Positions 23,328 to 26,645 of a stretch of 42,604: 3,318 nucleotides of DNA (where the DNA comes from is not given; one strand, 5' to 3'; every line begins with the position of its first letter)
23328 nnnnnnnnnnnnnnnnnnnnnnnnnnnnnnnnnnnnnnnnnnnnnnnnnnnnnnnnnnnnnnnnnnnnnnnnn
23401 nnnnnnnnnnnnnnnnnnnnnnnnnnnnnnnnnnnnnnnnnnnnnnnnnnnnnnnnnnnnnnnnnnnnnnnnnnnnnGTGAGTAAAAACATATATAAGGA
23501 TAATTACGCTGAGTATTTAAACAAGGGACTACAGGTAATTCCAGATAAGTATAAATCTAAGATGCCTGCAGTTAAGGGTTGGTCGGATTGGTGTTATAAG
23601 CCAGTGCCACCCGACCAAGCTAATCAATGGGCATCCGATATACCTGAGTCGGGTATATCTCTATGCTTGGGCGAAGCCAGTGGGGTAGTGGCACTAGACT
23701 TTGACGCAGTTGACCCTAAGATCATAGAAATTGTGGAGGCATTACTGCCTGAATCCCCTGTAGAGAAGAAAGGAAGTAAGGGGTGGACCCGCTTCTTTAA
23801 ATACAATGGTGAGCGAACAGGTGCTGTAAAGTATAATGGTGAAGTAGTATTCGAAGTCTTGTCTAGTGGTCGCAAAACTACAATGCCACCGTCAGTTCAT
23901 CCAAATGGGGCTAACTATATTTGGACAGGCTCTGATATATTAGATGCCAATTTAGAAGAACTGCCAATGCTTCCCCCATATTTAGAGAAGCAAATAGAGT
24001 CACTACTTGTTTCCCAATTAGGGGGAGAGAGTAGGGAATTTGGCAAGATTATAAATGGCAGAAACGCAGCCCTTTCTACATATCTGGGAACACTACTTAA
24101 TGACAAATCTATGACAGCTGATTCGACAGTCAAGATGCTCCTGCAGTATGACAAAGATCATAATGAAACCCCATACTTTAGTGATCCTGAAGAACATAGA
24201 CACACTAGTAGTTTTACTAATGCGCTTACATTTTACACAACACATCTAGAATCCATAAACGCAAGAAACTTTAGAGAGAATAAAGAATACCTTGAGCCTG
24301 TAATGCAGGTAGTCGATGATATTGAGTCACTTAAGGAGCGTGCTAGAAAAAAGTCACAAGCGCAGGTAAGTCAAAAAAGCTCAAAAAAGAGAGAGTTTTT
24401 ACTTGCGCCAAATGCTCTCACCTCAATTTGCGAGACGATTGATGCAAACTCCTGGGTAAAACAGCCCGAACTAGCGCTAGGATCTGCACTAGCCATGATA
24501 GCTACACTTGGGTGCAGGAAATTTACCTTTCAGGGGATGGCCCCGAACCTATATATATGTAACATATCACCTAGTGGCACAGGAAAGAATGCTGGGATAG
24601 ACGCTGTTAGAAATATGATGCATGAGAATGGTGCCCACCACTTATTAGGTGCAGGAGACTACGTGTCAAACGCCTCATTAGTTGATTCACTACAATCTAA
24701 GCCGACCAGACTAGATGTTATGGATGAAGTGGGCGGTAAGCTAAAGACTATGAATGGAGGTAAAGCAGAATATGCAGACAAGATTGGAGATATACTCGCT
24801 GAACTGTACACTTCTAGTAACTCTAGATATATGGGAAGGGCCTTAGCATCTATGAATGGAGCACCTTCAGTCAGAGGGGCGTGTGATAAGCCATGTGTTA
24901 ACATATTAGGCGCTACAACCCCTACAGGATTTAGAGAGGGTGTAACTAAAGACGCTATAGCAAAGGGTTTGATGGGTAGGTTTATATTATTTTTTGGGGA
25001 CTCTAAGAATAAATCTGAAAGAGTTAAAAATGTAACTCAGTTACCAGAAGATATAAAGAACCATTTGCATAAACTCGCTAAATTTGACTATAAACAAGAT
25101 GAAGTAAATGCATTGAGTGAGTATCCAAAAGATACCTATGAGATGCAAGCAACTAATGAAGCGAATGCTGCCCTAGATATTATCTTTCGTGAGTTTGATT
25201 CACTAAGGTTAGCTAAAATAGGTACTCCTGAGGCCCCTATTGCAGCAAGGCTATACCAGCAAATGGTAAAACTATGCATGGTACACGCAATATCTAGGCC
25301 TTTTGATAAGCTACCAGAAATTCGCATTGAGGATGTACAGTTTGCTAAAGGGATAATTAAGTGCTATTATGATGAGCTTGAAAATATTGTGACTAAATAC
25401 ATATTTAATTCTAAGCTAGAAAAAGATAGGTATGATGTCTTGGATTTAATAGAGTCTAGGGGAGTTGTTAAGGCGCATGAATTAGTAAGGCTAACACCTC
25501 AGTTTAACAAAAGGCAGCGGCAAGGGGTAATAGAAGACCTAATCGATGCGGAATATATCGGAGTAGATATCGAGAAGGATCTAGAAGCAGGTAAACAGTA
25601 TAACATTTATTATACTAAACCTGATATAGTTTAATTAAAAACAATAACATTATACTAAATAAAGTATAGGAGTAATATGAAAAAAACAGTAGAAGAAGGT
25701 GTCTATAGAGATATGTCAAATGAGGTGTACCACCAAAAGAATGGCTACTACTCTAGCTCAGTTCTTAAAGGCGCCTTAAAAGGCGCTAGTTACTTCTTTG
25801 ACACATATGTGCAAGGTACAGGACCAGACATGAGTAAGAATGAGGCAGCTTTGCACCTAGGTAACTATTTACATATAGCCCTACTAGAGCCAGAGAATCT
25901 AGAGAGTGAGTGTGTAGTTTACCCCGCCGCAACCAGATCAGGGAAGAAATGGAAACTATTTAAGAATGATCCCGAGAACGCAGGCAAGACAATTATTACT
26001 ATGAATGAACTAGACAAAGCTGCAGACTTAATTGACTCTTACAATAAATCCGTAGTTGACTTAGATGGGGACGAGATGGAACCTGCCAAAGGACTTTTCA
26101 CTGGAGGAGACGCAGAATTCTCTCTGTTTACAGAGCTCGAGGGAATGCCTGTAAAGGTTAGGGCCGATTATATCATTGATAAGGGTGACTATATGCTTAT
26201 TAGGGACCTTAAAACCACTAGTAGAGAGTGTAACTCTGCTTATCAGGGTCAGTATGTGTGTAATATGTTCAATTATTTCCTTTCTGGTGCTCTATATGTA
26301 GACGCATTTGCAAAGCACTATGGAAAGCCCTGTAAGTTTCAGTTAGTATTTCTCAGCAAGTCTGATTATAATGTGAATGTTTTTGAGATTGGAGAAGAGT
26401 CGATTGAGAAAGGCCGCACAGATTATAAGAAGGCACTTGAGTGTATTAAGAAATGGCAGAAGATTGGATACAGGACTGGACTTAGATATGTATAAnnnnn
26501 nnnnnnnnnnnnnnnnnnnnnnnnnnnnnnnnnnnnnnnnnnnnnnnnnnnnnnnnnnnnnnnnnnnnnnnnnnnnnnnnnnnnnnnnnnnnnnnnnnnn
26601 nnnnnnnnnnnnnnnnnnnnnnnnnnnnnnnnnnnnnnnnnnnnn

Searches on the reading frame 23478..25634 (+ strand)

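Call 11: search_protein_families(library=pfam, proteins=[window:23478-25634:+], max_evalue=0.01)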
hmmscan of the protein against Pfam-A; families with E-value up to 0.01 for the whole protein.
window:23478-25634:+ (718 aa): 2 families
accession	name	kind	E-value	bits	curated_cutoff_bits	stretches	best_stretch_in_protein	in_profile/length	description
PF09250.16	Prim-Pol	-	1.5e-15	58.4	22.8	1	12-163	3-156/158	Bifunctional DNA primase/polymerase, N-terminal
PF13148.11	DUF3987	-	4.6e-11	43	27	1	468-637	192-361/364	Protein of unknown function (DUF3987)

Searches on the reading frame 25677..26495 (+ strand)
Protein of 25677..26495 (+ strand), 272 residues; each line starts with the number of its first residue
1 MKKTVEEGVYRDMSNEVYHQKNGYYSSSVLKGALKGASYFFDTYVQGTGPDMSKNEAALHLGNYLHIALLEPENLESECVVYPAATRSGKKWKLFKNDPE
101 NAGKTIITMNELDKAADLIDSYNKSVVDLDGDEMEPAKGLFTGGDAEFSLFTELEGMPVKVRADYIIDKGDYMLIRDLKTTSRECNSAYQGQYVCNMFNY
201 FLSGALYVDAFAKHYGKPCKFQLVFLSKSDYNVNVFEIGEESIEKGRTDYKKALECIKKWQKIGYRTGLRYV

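Call 11: search_protein_families(library=pfam, proteins=[window:25677-26495:+], max_evalue=0.01)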
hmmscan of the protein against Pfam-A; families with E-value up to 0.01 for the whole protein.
window:25677-26495:+ (272 aa): 2 families
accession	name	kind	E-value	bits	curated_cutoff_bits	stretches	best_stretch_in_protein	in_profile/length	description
PF12684.13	DUF3799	-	8.6e-18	65.4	26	1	26-261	1-215/233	PDDEXK-like domain of unknown function (DUF3799)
PF12705.13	PDDEXK_1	-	0.0062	16.9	22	1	39-215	16-175/247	PD-(D/E)XK nuclease superfamily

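Call 12: find_related_loci(query=window:25677-26492:+, collection=viral_contigs, flank=3000)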
Query window:25677-26492:+ (272 aa) in viral_contigs; peptide patterns used: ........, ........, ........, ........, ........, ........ (x = any residue, [..] = any of these).
19 stretches matched a pattern, but none encodes a relative of the query by tblastn (E <= 1e-3).

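Call 14: find_homologous_proteins(query=window:25677-26492:+, max_evalue=1e-10)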
Query window:25677-26492:+ (272 aa): 20 proteins with E <= 1e-10 among 579 candidates.
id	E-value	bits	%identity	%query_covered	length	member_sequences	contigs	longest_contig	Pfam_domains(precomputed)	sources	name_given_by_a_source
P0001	6.4e-182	621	100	100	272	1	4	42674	PF12684.14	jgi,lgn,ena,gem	-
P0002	3.2e-74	268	51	98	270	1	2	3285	PF12705.14,PF12684.14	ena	-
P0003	8.0e-74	266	50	97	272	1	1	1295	PF12684.14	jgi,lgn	jgi:hypothetical protein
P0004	3.2e-72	261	51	97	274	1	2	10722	PF12684.14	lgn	-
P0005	5.3e-72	260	51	97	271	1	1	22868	PF12705.14,PF12684.14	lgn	-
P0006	2.2e-70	255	50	97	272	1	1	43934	PF12684.14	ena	-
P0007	8.9e-68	247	48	97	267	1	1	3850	PF12705.14,PF12684.14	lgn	-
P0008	1.2e-67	246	48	97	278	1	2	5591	PF12684.14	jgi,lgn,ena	-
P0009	1.2e-59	220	43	97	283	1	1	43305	PF12705.14,PF12684.14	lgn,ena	-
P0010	1.0e-57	214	43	96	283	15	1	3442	PF12705.14,PF12684.14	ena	-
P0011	2.4e-57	212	42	96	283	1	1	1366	PF12705.14,PF12684.14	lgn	-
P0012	2.9e-57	212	43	96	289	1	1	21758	PF12705.14,PF12684.14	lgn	-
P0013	6.3e-55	204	42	97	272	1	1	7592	PF12684.14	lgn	-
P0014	3.4e-53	199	41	97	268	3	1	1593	PF12684.14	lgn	-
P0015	6.0e-47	178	40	97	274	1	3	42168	PF12705.14,PF12684.14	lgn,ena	-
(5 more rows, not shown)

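Call 16: find_encoding_contigs(protein=P0001, flank=3000, max_places=6)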
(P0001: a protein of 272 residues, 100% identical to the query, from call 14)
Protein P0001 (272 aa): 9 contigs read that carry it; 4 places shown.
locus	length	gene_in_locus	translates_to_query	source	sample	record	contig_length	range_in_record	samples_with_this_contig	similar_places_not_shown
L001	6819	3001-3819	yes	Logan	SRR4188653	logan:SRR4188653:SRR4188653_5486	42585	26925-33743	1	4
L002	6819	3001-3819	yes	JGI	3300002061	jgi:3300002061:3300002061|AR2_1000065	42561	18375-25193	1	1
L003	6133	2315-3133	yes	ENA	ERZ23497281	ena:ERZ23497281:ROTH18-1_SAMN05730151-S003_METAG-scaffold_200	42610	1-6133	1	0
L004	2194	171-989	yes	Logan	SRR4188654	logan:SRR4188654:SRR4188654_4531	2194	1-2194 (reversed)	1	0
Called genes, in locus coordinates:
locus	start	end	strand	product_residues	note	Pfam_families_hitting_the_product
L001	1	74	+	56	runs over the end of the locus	-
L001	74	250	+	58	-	-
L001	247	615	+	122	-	-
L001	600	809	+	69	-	-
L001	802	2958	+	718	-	PF09250:Prim-Pol, PF13148:DUF3987 (faint)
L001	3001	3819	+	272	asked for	PF12684:DUF3799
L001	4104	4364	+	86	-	-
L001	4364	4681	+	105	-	PF04193:PQ-loop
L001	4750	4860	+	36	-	-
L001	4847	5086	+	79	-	-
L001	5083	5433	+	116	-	PF00583:Acetyltransf_1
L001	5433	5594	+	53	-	-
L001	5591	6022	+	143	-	-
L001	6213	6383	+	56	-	-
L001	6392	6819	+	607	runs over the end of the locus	PF00476:DNA_pol_A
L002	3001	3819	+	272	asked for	PF12684:DUF3799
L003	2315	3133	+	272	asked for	PF12684:DUF3799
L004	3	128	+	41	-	?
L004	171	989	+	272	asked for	PF12684:DUF3799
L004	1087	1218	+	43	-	-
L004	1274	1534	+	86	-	-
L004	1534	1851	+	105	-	PF04193:PQ-loop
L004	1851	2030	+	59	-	-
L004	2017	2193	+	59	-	?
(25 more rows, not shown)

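Call 17: find_encoding_contigs(protein=P0006, flank=3000, max_places=3)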
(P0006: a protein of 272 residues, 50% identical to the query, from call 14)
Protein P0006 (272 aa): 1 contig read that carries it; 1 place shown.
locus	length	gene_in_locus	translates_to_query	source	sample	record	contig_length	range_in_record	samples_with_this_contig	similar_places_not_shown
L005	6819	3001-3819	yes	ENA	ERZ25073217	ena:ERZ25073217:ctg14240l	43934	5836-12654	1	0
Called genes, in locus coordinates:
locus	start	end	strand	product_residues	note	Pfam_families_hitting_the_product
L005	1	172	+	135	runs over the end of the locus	-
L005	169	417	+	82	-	-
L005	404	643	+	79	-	-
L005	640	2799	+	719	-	PF09250:Prim-Pol, PF13148:DUF3987 (faint)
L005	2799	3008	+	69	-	-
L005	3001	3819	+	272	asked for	PF12684:DUF3799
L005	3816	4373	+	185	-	-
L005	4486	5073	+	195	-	-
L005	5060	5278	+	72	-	-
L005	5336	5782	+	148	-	-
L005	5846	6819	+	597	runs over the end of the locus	PF01612:DNA_pol_A_exo1 (weak), PF00476:DNA_pol_A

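Call 18: find_encoding_contigs(protein=P0005, flank=3000, max_places=3)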
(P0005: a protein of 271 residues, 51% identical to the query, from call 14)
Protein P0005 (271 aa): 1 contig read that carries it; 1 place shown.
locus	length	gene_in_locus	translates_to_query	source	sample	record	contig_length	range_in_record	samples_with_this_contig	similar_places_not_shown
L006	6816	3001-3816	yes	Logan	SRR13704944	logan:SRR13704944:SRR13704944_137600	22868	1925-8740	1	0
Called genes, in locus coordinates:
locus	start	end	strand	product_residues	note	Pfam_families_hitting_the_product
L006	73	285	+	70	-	-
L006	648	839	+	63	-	-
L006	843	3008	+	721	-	PF09250:Prim-Pol, PF13148:DUF3987 (faint)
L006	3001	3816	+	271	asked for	PF12684:DUF3799, PF12705:PDDEXK_1 (weak)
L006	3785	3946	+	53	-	-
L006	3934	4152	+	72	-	-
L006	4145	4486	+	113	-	-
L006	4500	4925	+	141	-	-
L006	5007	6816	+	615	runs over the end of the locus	PF01612:DNA_pol_A_exo1, PF00476:DNA_pol_A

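Call 19: find_encoding_contigs(protein=P0004, flank=3000, max_places=3)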
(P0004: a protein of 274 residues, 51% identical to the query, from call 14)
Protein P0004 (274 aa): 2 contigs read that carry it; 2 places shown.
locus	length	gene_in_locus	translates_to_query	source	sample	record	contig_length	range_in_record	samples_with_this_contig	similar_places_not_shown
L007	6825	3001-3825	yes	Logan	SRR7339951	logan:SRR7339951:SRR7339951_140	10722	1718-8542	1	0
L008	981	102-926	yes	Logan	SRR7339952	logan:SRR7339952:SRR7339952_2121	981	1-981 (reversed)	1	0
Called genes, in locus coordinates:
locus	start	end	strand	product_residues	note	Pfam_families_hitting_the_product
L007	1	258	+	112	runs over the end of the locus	-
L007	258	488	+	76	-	-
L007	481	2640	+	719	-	PF09250:Prim-Pol, PF13148:DUF3987 (faint)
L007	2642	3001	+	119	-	PF11195:Tad2-like (faint)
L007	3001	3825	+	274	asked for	PF12684:DUF3799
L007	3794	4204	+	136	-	-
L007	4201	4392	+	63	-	-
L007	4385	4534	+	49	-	-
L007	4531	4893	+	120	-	-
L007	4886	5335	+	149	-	-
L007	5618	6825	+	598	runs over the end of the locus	PF00476:DNA_pol_A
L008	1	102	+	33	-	?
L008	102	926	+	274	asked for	PF12684:DUF3799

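Call 20: find_encoding_contigs(protein=P0009, flank=3000, max_places=2)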
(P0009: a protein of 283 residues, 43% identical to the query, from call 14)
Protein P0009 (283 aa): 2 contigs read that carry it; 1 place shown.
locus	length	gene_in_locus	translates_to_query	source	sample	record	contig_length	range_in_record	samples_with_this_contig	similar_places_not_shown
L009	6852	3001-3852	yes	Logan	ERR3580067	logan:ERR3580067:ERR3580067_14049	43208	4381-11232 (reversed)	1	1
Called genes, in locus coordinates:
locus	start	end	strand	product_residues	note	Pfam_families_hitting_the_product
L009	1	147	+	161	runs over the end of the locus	-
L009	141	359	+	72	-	-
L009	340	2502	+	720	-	PF09250:Prim-Pol, PF13148:DUF3987 (faint)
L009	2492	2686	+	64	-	-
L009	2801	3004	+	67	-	-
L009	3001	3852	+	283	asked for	PF12684:DUF3799, PF12705:PDDEXK_1 (weak)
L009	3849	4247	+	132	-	-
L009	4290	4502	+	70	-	-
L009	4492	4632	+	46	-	-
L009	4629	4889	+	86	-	-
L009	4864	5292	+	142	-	-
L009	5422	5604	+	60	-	-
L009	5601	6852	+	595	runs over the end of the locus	PF01612:DNA_pol_A_exo1, PF00476:DNA_pol_A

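Call 21: find_encoding_contigs(protein=P0015, flank=3000, max_places=3)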
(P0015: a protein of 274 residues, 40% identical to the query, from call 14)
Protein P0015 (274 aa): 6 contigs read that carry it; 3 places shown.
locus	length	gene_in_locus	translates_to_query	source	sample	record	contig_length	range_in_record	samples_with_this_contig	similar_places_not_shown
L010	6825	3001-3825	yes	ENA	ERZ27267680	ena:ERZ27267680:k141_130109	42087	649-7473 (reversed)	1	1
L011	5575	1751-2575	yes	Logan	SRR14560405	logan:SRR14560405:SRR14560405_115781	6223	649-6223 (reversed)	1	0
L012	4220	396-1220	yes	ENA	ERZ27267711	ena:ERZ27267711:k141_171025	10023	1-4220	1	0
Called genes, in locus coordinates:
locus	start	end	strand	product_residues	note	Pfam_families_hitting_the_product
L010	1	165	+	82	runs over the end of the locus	-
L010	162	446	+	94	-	PF18909:dGTP_diPhyd_N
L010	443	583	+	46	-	-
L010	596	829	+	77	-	-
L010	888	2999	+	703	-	PF09250:Prim-Pol, PF13148:DUF3987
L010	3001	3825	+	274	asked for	PF12684:DUF3799, PF12705:PDDEXK_1 (weak)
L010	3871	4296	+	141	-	-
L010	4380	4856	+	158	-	-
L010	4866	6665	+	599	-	PF01612:DNA_pol_A_exo1, PF00476:DNA_pol_A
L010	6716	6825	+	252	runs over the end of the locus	?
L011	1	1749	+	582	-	?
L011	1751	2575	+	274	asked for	PF12684:DUF3799, PF12705:PDDEXK_1 (weak)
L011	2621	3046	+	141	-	-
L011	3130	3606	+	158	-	-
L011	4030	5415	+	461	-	PF00476:DNA_pol_A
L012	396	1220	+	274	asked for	PF12684:DUF3799, PF12705:PDDEXK_1 (weak)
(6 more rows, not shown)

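Call 32: search_protein_families(library=phrogs, proteins=[window:25677-26495:+], max_evalue=0.001)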
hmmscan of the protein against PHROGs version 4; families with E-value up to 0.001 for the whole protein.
window:25677-26495:+ (272 aa): 4 families
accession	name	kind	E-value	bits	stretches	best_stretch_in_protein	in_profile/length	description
phrog_412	-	DNA, RNA and nucleotide metabolism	2.7e-41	143.3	1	4-262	135-386/440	exonuclease VIII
phrog_607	-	DNA, RNA and nucleotide metabolism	2.6e-21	76.6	2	2-86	572-653/883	exonuclease VII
phrog_1227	-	DNA, RNA and nucleotide metabolism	2.9e-08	34.3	1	53-255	45-230/268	exonuclease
phrog_28222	-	DNA, RNA and nucleotide metabolism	0.00039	19.7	1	9-85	640-714/941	exonuclease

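Call 65: find_related_loci(query=A1, collection=viral_contigs, flank=10000)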
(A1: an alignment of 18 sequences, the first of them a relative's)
Query A1 (272 aa) in viral_contigs; peptide patterns used: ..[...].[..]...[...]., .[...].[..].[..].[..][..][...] (x = any residue, [..] = any of these).
599 stretches matched a pattern (row limit reached: there are more); 318 encode a relative of the query (tblastn E <= 1e-3); the best 80 are kept; 80 distinct loci.
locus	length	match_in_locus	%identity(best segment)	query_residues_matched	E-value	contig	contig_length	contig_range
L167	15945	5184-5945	43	5-264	7e-58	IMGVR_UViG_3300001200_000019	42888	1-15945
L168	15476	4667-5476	41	5-261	1e-48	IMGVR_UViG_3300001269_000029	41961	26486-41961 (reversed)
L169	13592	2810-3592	39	1-262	6e-48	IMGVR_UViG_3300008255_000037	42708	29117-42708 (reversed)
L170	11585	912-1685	36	5-264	4e-46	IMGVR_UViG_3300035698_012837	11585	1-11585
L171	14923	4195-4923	39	15-272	1e-44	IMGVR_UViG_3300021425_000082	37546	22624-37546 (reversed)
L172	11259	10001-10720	37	8-264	4e-43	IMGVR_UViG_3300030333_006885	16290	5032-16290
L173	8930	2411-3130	37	8-264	4e-43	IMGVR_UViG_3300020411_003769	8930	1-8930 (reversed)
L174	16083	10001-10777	35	5-264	4e-43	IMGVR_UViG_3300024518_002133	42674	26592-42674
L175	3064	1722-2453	39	14-272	3e-43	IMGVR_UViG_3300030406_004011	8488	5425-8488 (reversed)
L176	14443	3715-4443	38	15-272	5e-43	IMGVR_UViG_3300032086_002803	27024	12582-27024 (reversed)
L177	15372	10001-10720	37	8-264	2e-42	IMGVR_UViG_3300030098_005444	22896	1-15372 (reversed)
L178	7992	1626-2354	37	15-272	1e-41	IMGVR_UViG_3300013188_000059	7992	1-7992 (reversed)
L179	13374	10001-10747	36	9-272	2e-41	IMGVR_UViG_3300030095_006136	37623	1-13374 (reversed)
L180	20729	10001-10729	37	15-272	6e-41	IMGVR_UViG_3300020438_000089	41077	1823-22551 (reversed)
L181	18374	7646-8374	37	15-272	8e-41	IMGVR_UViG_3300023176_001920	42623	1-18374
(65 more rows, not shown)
